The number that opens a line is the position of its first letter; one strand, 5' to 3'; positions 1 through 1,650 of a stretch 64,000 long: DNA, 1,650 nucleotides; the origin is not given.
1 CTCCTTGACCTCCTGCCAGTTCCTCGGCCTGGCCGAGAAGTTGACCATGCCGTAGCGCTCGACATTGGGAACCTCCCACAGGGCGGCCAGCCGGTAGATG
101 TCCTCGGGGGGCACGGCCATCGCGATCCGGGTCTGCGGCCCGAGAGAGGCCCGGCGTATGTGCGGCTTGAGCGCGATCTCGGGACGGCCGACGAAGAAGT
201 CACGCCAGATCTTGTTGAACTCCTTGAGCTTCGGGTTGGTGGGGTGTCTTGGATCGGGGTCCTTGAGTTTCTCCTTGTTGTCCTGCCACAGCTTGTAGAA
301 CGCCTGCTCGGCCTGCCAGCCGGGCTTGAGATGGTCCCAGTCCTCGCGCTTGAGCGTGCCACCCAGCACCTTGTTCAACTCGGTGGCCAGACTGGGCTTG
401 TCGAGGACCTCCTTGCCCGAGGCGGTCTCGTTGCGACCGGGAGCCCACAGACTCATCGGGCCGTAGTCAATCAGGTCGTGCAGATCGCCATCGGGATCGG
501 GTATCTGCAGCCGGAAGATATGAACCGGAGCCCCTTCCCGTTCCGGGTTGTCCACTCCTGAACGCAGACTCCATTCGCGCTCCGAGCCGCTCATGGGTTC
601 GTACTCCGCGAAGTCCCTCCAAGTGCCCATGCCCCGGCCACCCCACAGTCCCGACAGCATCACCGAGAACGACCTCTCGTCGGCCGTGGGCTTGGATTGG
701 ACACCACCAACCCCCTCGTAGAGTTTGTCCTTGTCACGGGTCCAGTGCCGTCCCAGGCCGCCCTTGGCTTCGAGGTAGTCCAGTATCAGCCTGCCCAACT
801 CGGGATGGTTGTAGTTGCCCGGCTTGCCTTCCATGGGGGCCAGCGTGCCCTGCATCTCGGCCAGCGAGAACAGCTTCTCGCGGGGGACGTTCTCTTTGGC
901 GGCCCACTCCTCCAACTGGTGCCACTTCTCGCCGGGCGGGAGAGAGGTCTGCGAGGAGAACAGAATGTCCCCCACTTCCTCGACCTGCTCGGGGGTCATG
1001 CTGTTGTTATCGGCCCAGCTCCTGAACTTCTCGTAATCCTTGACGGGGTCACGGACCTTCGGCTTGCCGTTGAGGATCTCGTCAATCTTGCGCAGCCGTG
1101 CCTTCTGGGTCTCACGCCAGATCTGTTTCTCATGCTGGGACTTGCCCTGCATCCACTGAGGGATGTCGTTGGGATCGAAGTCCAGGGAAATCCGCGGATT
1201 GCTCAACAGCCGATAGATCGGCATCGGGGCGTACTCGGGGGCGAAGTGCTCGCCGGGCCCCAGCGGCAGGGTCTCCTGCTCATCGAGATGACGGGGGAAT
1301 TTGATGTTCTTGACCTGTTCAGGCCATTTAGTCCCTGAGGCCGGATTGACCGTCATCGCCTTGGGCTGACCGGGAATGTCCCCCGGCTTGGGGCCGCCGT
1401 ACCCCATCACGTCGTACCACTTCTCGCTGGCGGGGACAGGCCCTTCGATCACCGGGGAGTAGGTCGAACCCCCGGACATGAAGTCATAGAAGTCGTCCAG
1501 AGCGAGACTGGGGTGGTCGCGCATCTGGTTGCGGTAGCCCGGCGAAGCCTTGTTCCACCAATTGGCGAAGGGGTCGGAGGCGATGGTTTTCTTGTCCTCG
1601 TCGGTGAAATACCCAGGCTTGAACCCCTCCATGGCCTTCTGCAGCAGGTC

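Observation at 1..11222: Unannotated giant ORF (over 3,740 codons, runs off the window) invisible to the ORF track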

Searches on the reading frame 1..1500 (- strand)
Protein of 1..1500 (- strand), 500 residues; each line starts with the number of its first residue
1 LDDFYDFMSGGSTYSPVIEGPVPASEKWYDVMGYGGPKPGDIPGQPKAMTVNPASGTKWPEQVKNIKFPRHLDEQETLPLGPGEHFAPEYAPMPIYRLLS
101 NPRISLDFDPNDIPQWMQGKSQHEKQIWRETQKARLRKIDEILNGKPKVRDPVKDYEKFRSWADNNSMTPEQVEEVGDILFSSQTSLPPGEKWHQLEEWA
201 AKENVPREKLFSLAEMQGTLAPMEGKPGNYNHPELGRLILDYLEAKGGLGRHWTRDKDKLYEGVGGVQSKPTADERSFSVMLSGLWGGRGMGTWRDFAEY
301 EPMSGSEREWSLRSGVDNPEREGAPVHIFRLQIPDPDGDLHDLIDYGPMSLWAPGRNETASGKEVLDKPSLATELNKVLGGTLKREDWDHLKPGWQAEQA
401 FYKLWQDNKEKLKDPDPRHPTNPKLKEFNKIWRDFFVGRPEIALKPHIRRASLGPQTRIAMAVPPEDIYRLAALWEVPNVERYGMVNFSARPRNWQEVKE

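Call 17: search_dna_similar(query=window:1-1500:-, collection=phages, mode=protein, max_evalue=0.001)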
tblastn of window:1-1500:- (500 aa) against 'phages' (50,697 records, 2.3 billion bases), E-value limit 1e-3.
No match.

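Call 30: search_solved_structures(query=A2, max_evalue=10, show_alignments=2)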
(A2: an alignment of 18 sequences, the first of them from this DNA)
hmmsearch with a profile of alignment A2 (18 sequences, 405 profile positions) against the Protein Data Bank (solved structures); distinct sequences matched with E-value up to 10: 1.
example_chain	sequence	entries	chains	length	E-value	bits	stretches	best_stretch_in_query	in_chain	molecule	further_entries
9kyt_A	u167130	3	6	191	0.67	12.6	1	156-202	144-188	tRNA-uridine aminocarboxypropyltransferase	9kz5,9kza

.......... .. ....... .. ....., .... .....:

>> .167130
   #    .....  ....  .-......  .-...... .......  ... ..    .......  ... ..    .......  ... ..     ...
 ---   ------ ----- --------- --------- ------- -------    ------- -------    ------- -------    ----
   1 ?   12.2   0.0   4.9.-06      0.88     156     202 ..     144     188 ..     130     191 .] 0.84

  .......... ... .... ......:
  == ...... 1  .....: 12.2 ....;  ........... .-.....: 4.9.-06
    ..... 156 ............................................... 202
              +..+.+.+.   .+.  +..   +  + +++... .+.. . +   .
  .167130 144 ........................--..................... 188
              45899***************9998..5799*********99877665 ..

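Call 37: predict_structure(alignment_id=A2)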
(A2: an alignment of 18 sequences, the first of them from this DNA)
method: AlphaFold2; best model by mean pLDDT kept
length: 452 residues; sequences in the alignment: 18
mean_pLDDT: 68.7   pTM: 0.64
mean pLDDT of the five models: 68.7, 67.9, 67.4, 67.0, 61.7
residues with pLDDT >= 90: 61; 70-90: 186; 50-70: 98; < 50: 107
segments of 3 or more residues with pLDDT < 50: 1-42, 135-143, 169-178, 246-256, 268-272, 408-417, 436-452
pLDDT, mean of each block of 10 residues (from residue 1): 37 35 32 40 72 82 82 85 86 76 64 81 73 46 59 75 55 48 85 88 79 66 81 83 51 50 59 67 88 86 73 66 91 91 88 94 87 88 88 79 62 42 56 46 36 38
secondary structure, 60 per line:
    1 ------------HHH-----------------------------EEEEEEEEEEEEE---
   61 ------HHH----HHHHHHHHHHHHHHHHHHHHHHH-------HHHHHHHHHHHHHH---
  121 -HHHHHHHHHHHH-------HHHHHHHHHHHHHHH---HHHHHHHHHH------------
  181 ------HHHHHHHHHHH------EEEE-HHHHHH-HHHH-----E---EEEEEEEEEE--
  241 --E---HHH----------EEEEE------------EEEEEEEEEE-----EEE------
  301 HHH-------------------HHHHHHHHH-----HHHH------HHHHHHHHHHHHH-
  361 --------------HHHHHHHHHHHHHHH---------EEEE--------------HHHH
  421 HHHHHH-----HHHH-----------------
elements in order: E45-57 H74-96 H104-117 H122-133 H141-155 H159-168 H187-197 E204-207 H209-214 H216-219 E229-238 E260-264 E277-286 E292-294 H323-331 H337-340 H347-359 H375-389 E399-402 H417-426 H432-435

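Call 47: fold_search(model_id=the predicted structure, library=pdb)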
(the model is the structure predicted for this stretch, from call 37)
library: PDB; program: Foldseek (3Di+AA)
matches with E <= 10: 38; with E <= 0.001: 0
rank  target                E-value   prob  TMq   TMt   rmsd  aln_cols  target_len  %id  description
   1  2hvr_A                1.0e+00  0.04  0.08  0.11  20.4       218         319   10  Structure of T4 RNA Ligase 2 with Nicked 5'-Adenylated nucleic acid duplex containing a 3'-deoxyribonucleotide at the  (released 2006-10-17)
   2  1s68                  1.2e+00  0.15  0.07  0.14   7.3        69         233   14  Structure and Mechanism of RNA Ligase (released 2004-02-24)
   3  6e2p_B                1.4e+00  0.02  0.07  0.07  19.0       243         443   10  Structure of human JAK2 FERM/SH2 in complex with Leptin Receptor (released 2018-08-08)
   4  2hvq                  1.7e+00  0.03  0.09  0.11  18.4       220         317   11  Structure of Adenylated full-length T4 RNA Ligase 2 (released 2006-10-17)
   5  1d9q_B                3.0e+00  0.02  0.09  0.11  18.0       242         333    7  OXIDIZED PEA FRUCTOSE-1,6-BISPHOSPHATASE FORM 1 (released 1999-12-03)
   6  1d9q_C                3.1e+00  0.02  0.08  0.11  18.4       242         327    9  OXIDIZED PEA FRUCTOSE-1,6-BISPHOSPHATASE FORM 1 (released 1999-12-03)
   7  1m5y_B                3.7e+00  0.02  0.08  0.09  18.6       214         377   10  Crystallographic Structure of SurA, a Molecular Chaperone that Facilitates Outer Membrane Porin Folding (released 2002-11-08)
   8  8p0w_A                4.4e+00  0.02  0.09  0.17  19.5       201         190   10  Structure of the human Commander complex COMMD ring (released 2024-03-20)
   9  6ubz_A                4.6e+00  0.01  0.09  0.07  22.1       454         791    9  Crystal structure of D678A GoxA bound to glycine at pH 5.5 (released 2019-10-23)
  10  6ubz_C                4.9e+00  0.01  0.04  0.03  14.4       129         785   14  Crystal structure of D678A GoxA bound to glycine at pH 5.5 (released 2019-10-23)
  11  6d86_B                5.5e+00  0.04  0.11  0.20  14.1       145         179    9  Structure of the Bovine p85a BH domain (released 2018-05-23)
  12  2arz_A                5.5e+00  0.01  0.07  0.12   8.5       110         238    7  Crystal Structure of Protein of Unknown Function from Pseudomonas aeruginosa (released 2005-10-04)
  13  7qhm_D                6.1e+00  0.01  0.07  0.05  21.6       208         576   10  Cytochrome bcc-aa3 supercomplex (respiratory supercomplex III2/IV2) from Corynebacterium glutamicum (stigmatellin and  (released 2022-05-18)
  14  3aq0_B                6.5e+00  0.01  0.07  0.09  18.8       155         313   13  Ligand-bound form of Arabidopsis medium/long-chain length prenyl pyrophosphate synthase (surface polar residue mutant) (released 2011-01-19)
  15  8ag4_A                6.5e+00  0.01  0.05  0.05  19.5       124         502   11  Vaccinia C16 protein bound to Ku70/Ku80 (released 2022-11-09)
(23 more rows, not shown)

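Call 66: find_related_loci(query=A2, collection=viral_contigs, flank=10000)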
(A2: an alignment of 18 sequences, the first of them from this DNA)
Query A2 (452 aa) in viral_contigs; peptide patterns used: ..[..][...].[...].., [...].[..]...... (x = any residue, [..] = any of these).
15 stretches matched a pattern, but none encodes a relative of the query by tblastn (E <= 1e-3).

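Call 67: find_related_loci(query=A2, collection=genome_contigs, flank=10000)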
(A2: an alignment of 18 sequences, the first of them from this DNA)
Query A2 (452 aa) in genome_contigs; peptide patterns used: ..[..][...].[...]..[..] (x = any residue, [..] = any of these).
24 stretches matched a pattern, but none encodes a relative of the query by tblastn (E <= 1e-3).

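Call 68: find_related_loci(query=A2, collection=metagenome_contigs, flank=10000)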
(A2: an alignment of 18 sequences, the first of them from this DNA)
Query A2 (452 aa) in metagenome_contigs; peptide patterns used: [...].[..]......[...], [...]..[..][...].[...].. (x = any residue, [..] = any of these).
173 stretches matched a pattern; 2 encode a relative of the query (tblastn E <= 1e-3); 2 distinct loci.
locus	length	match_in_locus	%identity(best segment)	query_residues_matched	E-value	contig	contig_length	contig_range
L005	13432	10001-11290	44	16-444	7e-99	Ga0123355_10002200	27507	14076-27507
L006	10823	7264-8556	38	26-443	2e-75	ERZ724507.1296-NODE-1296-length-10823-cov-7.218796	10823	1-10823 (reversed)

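Call 78: search_protein_representatives(alignment_id=A2)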
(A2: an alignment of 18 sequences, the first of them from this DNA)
Query: 18 sequences, 405 profile positions. Proteins with E-value up to 0.001 (for the whole library): 119; up to 1e-10: 68; up to 1e-30: 36. The best 119 are listed.
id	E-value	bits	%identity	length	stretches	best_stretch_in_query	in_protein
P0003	3.9e-186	635.9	-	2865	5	2-405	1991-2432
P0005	7.7e-183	625.0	-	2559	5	2-405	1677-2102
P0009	1.4e-178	611.0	-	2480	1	2-404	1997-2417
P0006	3.0e-175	600.0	-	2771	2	2-405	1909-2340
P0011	2.3e-174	597.1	-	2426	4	2-381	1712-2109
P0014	4.8e-172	589.5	-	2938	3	2-393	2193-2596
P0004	8.2e-171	585.4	-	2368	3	2-405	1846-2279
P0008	2.5e-167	573.9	-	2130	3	2-405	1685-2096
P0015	6.4e-165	566.0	-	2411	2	2-382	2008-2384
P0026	7.6e-164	562.5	-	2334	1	2-405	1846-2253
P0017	2.6e-163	560.7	-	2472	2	2-389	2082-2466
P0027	1.1e-162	558.7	-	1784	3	2-391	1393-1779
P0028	1.3e-162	558.4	-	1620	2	2-382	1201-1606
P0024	7.2e-162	556.0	-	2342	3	2-399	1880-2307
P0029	2.9e-159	547.4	-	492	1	2-394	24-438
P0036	2.5e-145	501.5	-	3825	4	2-405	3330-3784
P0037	4.8e-142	490.7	-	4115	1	3-404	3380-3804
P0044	2.2e-46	175.7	-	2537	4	154-277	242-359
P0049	4.0e-29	118.8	-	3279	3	161-283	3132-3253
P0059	4.8e-23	98.8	-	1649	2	161-280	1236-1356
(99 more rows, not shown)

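Call 86: search_protein_families(library=pfam, proteins=[P0044, P0049], max_evalue=0.01)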
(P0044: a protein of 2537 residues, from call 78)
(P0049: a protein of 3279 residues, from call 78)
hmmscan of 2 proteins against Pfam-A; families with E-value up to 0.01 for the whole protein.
P0044 (2537 aa): 2 families
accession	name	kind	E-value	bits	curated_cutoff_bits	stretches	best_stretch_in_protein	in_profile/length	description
PF02195.25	ParB_N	-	4.9e-07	30.1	26.3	1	1983-2033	27-78/95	ParB N-terminal domain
PF00583.31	Acetyltransf_1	-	0.0084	16.8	20.7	0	2425-2458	58-91/116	Acetyltransferase (GNAT) family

P0049 (3279 aa): 0 families

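Call 93: find_encoding_contigs(protein=P0037, flank=10000, max_places=2)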
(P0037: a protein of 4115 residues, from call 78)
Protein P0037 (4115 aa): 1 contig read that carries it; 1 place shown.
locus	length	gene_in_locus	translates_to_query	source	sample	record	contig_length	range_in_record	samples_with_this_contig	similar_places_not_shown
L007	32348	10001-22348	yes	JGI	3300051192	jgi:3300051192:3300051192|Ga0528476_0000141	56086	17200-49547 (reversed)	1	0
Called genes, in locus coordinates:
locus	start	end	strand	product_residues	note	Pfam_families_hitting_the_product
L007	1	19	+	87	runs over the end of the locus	-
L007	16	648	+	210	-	-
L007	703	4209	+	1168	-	-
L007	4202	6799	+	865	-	-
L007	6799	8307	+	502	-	-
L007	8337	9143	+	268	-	-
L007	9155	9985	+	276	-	-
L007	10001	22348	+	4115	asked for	PF00857:Isochorismatase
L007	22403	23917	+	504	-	PF08924:Rv2525c_GlyHyd-like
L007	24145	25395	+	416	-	PF26571:VldE, PF01464:SLT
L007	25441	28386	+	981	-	PF27249:MJ0330_N (faint)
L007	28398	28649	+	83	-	-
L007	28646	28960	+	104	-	PF02467:Whib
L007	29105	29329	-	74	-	-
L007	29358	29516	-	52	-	-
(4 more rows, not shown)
